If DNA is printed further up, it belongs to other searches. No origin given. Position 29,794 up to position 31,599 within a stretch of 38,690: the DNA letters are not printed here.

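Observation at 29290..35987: Minimal monoderm-type type IV secretion-like operon with no visible conjugation genes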

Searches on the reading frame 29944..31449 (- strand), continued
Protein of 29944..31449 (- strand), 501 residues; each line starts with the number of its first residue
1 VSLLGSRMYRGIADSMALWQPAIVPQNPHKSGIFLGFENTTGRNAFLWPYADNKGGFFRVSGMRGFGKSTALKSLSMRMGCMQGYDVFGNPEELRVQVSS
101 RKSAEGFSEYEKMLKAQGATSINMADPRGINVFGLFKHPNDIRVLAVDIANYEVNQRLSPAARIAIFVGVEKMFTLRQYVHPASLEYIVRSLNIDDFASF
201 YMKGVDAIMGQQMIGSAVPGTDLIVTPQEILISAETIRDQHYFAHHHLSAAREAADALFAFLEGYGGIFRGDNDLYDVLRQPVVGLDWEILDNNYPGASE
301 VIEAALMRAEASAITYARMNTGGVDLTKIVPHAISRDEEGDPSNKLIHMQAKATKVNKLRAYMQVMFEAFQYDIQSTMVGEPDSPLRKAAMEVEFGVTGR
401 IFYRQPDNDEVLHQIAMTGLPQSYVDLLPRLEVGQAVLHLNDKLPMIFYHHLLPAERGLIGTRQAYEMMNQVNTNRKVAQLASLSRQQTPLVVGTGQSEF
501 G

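Call 43: find_encoding_contigs(protein=P0131, flank=10000, max_places=3)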
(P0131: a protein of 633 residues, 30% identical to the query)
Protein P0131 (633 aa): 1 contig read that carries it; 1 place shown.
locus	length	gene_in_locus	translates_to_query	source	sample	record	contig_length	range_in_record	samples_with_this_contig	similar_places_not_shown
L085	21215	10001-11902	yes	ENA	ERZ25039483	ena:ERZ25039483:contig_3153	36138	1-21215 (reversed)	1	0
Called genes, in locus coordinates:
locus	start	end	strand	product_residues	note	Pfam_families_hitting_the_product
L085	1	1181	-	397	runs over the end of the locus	-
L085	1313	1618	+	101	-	PF19607:DUF6112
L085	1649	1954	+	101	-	PF19607:DUF6112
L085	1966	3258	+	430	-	-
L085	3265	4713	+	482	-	-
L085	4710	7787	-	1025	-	-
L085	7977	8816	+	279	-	PF01936:NYN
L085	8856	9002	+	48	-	-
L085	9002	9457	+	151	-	-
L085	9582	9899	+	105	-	-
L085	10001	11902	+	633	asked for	-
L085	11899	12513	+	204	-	PF08401:ArdcN (weak)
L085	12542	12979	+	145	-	-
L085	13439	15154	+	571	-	PF02534:T4SS-DNA_transf, PF10412:TrwB_AAD_bind, PF12696:TraG-D_C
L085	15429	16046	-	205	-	-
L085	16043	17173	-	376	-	PF07994:NAD_binding_5, PF01658:Inos-1-P_synth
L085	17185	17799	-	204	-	PF12804:NTP_transf_3 (weak)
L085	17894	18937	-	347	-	-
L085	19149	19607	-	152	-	PF01610:DDE_Tnp_ISL3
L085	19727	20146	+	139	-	PF00436:SSB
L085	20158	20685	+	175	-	-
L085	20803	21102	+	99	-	-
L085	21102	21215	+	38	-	?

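Call 45: search_dna_similar(query=P0131, collection=plasmids, mode=protein, max_evalue=0.001, max_rows=25)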
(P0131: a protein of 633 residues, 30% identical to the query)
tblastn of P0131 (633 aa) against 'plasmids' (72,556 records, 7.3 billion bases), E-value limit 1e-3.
Records with a match: 579; places in all: 597; records where one place covers at least 80% of the query: 0.
Best place of each record, by identity: 60-80% 1; <60% 578.
By first word of the organism name: Streptomyces 128; Rhodococcus 106; Arthrobacter 46; Clavibacter 31; Prescottella 28; Clostridium 23; Paenarthrobacter 22; Nocardia 17; Curtobacterium 17; Gordonia 12; and 65 more.
By predicted mobility (MOB-suite, as given by PLSDB): non-mobilizable 279; mobilizable 157; conjugative 143.
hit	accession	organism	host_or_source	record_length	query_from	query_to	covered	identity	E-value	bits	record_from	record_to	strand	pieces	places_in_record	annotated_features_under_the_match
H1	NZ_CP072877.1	Microbacterium sp. NIBRBAC000506063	cell culture,sludge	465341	124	629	80%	74.0%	2e-171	711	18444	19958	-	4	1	none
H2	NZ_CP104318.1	Streptomyces angustmyceticus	whole organism,soil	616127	198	627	68%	54.2%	2e-122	407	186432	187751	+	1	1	ATP-binding protein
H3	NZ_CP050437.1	Streptomyces sp. SNU607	Copris tripartitus,Whole organism,gut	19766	200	631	68%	53.5%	5e-132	435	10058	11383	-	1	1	ATP-binding protein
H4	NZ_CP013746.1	Arthrobacter alpinus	Permafrost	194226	198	627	68%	44.5%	5e-100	342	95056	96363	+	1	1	hypothetical protein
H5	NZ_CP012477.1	Arthrobacter sp. ERGS1:01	single,stream water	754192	203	623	67%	45.4%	2e-105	358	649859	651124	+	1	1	hypothetical protein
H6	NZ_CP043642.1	Leifsonia shinshuensis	pure culture,soil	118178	221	627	64%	44.6%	5e-88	307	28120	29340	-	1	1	ATP-binding protein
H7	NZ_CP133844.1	Citricoccus sp. I39-566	cell culture,Oceanic seawater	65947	203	627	67%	41.3%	3e-80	284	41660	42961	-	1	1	conjugal transfer protein TraC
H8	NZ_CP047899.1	Pseudarthrobacter psychrotolerans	Single cell,Antarctic soil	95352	199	627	68%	39.9%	2e-85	299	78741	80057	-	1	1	conjugal transfer protein TraC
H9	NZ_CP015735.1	Arthrobacter sp. U41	Purified bacterial strains from deep ...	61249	199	627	68%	39.4%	5e-84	295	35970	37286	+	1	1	hypothetical protein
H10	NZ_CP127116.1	Paenarthrobacter sp. R1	cell culture,sediment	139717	194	628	69%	37.6%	1e-61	229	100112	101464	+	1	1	hypothetical protein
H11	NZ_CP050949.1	Iamia sp. SCSIO 61187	whole organism,ocean sediment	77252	206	629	67%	37.0%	4e-48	219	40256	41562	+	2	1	hypothetical protein | SCO6880 family protein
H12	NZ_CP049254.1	Microbacterium amylolyticum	cell culture,soil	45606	199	623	67%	36.5%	1e-64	238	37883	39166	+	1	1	hypothetical protein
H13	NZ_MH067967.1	Arthrobacter sp.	-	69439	219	632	65%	37.3%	2e-63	235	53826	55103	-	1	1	hypothetical protein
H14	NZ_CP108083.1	Streptomyces sp. NBC_00257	-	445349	189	627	69%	34.5%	1e-51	200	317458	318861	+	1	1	type VI secretion protein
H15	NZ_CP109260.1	Streptomyces sp. NBC_01650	-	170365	189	627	69%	34.5%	2e-51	199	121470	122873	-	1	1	type VI secretion protein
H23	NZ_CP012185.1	Pseudonocardia sp. EC080619-01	Apterostigma dentigerum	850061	191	629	69%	33.8%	3e-39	162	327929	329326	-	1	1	ATP-binding protein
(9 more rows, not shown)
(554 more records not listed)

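Call 46: search_dna_similar(query=window:29944-31449:-, collection=plasmids, mode=protein, max_evalue=1, max_rows=15)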
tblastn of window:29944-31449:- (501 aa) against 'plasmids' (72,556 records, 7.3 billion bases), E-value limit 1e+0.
No match.

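Call 47: get_annotated_region(hit=H3, flank=9000)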
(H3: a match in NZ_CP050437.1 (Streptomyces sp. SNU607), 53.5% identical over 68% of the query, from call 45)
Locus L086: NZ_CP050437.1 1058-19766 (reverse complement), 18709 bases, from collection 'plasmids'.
description: Streptomyces sp. SNU607 plasmid unnamed2, complete sequence
organism: Streptomyces sp. SNU607 (NCBI taxid 2718875)
taxonomy: Bacteria; Actinomycetota; Actinomycetes; Kitasatosporales; Streptomycetaceae; Streptomyces; Streptomyces sp. SNU607
host: -; source: Copris tripartitus,Whole organism,gut; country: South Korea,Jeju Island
typing (MOB-suite, as given by PLSDB): non-mobilizable
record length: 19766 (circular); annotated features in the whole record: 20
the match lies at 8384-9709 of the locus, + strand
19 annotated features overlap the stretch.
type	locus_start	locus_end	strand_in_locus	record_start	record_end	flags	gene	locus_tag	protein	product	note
CDS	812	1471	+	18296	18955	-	-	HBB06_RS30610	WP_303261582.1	hypothetical protein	-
CDS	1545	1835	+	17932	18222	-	-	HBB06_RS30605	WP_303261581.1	hypothetical protein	-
CDS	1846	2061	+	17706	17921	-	-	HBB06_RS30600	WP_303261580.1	hypothetical protein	-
CDS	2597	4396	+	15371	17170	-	-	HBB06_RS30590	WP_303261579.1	hypothetical protein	-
CDS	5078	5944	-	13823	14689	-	-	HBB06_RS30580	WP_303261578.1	oxygenase MpaB family protein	-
CDS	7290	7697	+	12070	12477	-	-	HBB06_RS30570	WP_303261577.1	hypothetical protein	-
CDS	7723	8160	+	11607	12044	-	-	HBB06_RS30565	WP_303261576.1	DUF6238 family protein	-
CDS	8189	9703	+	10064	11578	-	-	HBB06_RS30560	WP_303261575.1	ATP-binding protein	-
CDS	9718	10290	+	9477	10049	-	-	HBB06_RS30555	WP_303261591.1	hypothetical protein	-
CDS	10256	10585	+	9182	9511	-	-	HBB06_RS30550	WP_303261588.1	hypothetical protein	-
CDS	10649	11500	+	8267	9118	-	-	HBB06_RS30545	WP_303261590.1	hypothetical protein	-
CDS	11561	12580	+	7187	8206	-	-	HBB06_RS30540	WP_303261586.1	hypothetical protein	-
CDS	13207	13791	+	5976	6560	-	-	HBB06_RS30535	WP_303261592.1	hypothetical protein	-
CDS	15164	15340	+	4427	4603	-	-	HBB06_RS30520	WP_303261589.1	hypothetical protein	-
CDS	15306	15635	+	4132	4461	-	-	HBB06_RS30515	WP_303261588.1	hypothetical protein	-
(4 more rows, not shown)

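Call 48: get_annotated_region(hit=H11, flank=9000)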
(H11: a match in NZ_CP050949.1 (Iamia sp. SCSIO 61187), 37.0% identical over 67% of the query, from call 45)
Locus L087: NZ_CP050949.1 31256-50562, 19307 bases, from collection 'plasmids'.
description: Iamia sp. SCSIO 61187 plasmid unnamed1, complete sequence
organism: Iamia sp. SCSIO 61187 (NCBI taxid 2722752)
taxonomy: Bacteria; Actinomycetota; Acidimicrobiia; Acidimicrobiales; Iamiaceae; Iamia; Iamia sp. SCSIO 61187
host: -; source: whole organism,ocean sediment; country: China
typing (MOB-suite, as given by PLSDB): non-mobilizable
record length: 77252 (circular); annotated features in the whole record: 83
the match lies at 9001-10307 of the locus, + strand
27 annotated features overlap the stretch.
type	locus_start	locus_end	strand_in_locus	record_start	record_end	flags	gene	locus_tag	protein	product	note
CDS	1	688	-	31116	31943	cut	lgt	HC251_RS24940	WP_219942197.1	prolipoprotein diacylglyceryl transferase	GO:0009249 - protein lipoylation [Evidence IEA]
CDS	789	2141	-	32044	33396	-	-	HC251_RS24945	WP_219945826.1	NAD(P)/FAD-dependent oxidoreductase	-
CDS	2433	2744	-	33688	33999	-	-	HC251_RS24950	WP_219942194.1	thioredoxin family protein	-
CDS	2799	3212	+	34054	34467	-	-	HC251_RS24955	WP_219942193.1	heavy metal-responsive transcriptional regulator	-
CDS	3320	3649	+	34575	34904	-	-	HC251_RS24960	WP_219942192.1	hypothetical protein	-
CDS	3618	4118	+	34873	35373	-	-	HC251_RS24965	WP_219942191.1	hypothetical protein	-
CDS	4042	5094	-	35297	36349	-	-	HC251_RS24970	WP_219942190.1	D-alanyl-D-alanine carboxypeptidase family protein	GO:0006508 - proteolysis [Evidence IEA]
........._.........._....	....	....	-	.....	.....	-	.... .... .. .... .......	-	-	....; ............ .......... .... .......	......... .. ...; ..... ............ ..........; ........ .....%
CDS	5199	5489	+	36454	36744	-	-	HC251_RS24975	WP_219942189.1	hypothetical protein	-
CDS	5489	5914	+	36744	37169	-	-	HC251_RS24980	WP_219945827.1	hypothetical protein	-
CDS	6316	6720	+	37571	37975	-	-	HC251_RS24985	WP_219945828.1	hypothetical protein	-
CDS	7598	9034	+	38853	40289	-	-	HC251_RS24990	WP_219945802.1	SCO6880 family protein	-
CDS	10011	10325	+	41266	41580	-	-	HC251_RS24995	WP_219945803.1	hypothetical protein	-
CDS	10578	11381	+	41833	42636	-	-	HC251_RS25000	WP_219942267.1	toprim domain-containing protein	-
CDS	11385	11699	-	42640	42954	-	-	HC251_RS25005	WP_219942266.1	Fic family protein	-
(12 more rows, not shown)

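Call 52: find_related_loci(query=A4, collection=metagenome_contigs, flank=10000)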
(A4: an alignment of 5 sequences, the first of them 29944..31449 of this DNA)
Query A4 (501 aa) in metagenome_contigs; peptide patterns used: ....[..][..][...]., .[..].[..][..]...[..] (x = any residue, [..] = any of these).
274 stretches matched a pattern; 4 encode a relative of the query (tblastn E <= 1e-3); 4 distinct loci.
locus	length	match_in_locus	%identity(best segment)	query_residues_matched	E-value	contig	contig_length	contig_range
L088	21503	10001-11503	41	4-501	3e-116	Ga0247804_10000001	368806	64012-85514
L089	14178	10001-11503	41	4-501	3e-116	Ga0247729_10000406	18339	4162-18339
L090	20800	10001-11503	41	4-501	5e-116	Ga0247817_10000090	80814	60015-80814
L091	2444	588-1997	42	4-470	2e-120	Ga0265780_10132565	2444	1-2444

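Call 63: get_annotated_region(hit=H7, flank=10000)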
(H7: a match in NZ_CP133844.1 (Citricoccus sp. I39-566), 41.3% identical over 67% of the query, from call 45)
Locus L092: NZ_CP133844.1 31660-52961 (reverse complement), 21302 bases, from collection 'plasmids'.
description: Citricoccus sp. I39-566 plasmid unnamed2, complete sequence
organism: Citricoccus sp. I39-566 (NCBI taxid 3073268)
taxonomy: Bacteria; Actinomycetota; Actinomycetes; Micrococcales; Micrococcaceae; Citricoccus; Citricoccus sp. I39-566
host: -; source: cell culture,Oceanic seawater; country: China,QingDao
typing (MOB-suite, as given by PLSDB): non-mobilizable
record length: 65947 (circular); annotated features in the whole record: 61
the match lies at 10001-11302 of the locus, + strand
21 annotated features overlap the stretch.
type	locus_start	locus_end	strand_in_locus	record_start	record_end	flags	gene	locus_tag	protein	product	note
CDS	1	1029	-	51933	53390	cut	-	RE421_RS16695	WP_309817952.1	hypothetical protein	-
CDS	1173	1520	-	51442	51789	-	-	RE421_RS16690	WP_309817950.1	glutaredoxin family protein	-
CDS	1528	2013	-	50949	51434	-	-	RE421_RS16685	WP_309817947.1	hypothetical protein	-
CDS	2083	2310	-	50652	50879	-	-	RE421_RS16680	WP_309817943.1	hypothetical protein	-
CDS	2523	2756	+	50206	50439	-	-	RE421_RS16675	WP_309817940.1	helix-turn-helix transcriptional regulator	-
CDS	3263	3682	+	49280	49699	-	-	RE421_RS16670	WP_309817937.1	hypothetical protein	-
CDS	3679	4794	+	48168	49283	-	-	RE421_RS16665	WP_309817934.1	DUF2637 domain-containing protein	-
CDS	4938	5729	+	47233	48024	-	-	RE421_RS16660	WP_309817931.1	sigma factor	GO:0006352 - DNA-templated transcription initiation [Evidence IEA]; GO:0006355 - regulation of DNA-templated ...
CDS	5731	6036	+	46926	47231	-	-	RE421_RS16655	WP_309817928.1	hypothetical protein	-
CDS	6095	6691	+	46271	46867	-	-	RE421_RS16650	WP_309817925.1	hypothetical protein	-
CDS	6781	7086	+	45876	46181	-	-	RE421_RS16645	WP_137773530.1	hypothetical protein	-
CDS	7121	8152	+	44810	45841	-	-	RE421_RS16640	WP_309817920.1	hypothetical protein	-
CDS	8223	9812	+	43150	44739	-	-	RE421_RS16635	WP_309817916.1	SCO6880 family protein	-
CDS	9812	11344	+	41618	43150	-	-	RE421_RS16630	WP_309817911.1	conjugal transfer protein TraC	-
CDS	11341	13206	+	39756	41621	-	-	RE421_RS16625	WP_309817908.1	TraM recognition domain-containing protein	-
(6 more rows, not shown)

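Call 64: get_annotated_region(hit=H14, flank=10000)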
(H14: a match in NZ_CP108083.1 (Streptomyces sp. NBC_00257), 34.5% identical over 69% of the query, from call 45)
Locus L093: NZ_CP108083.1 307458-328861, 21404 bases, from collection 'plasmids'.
description: Streptomyces sp. NBC_00257 plasmid unnamed1, complete sequence
organism: Streptomyces sp. NBC_00257 (NCBI taxid 2975692)
taxonomy: Bacteria; Actinomycetota; Actinomycetes; Kitasatosporales; Streptomycetaceae; Streptomyces; Streptomyces sp. NBC 00257
host: -; source: -; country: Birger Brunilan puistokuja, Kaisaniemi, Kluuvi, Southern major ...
typing (MOB-suite, as given by PLSDB): non-mobilizable; replicon rep_cluster_43; mating-pair formation MPF_T
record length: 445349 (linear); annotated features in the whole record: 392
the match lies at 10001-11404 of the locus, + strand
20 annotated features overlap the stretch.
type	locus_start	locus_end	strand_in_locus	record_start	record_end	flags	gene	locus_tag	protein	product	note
CDS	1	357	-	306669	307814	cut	-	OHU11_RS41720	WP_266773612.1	helix-turn-helix domain-containing protein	GO:0006355 - regulation of DNA-templated transcription [Evidence IEA]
CDS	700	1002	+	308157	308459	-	-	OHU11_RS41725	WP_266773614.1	hypothetical protein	-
CDS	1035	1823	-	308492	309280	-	-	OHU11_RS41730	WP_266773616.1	Ku protein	GO:0006303 - double-strand break repair via nonhomologous end joining [Evidence IEA]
CDS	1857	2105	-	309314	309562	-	-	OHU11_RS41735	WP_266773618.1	hypothetical protein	-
CDS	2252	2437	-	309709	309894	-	-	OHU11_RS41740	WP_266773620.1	hypothetical protein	-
CDS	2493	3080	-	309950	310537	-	-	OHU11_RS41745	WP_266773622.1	hypothetical protein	-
CDS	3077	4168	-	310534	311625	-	-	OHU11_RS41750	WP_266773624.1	bifunctional lytic transglycosylase/C40 family peptidase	GO:0006508 - proteolysis [Evidence IEA]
CDS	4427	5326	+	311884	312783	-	-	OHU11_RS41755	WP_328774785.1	hypothetical protein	-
CDS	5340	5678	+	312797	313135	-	-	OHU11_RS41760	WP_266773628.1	hypothetical protein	-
CDS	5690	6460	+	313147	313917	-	-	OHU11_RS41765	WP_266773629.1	hypothetical protein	-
CDS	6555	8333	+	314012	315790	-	-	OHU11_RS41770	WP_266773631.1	hypothetical protein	-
CDS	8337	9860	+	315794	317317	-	-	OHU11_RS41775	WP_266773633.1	SCO6880 family protein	-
CDS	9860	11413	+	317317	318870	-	-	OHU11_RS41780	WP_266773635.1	type VI secretion protein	-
CDS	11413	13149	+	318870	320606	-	-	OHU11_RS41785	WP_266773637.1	type IV secretory system conjugative DNA transfer family protein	-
CDS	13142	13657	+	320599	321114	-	-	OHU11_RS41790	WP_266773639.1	hypothetical protein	-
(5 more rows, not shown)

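Call 65: get_annotated_region(hit=H8, flank=8000)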
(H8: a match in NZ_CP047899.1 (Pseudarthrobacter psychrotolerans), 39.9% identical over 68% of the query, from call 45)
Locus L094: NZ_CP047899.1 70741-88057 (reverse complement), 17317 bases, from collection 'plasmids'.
description: Pseudarthrobacter psychrotolerans strain YJ56 plasmid unnamed1, complete sequence
organism: Pseudarthrobacter psychrotolerans (NCBI taxid 2697569)
taxonomy: Bacteria; Actinomycetota; Actinomycetes; Micrococcales; Micrococcaceae; Pseudarthrobacter; Pseudarthrobacter psychrotolerans
host: -; source: Single cell,Antarctic soil; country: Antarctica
typing (MOB-suite, as given by PLSDB): non-mobilizable; replicon rep_cluster_1547
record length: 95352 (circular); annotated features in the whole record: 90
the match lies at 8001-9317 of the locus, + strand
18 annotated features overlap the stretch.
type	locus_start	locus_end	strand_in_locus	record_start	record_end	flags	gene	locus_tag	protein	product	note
CDS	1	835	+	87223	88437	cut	-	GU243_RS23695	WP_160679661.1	helix-turn-helix domain-containing protein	-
CDS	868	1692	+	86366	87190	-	-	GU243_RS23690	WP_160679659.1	sigma-70 family RNA polymerase sigma factor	GO:0006352 - DNA-templated transcription initiation [Evidence IEA]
CDS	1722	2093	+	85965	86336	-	-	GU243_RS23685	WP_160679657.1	hypothetical protein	-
CDS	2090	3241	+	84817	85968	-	-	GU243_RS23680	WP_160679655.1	transglycosylase SLT domain-containing protein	-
CDS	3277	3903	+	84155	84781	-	-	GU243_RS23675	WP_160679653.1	hypothetical protein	-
CDS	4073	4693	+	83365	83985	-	-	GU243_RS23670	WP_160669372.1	hypothetical protein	-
CDS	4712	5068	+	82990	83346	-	-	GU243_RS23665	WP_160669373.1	hypothetical protein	-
CDS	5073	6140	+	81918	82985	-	-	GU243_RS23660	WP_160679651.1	hypothetical protein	-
CDS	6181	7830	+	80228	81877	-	-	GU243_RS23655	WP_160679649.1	SCO6880 family protein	-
CDS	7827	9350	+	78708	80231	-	-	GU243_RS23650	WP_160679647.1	conjugal transfer protein TraC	-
CDS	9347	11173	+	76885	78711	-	-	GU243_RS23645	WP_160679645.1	type IV secretory system conjugative DNA transfer family protein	-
CDS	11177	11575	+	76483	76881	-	-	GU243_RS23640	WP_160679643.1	hypothetical protein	-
CDS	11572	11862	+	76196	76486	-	-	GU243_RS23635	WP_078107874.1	hypothetical protein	-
CDS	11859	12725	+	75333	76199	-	-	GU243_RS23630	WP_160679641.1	hypothetical protein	-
CDS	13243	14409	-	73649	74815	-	-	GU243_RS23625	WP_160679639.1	DUF262 domain-containing protein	-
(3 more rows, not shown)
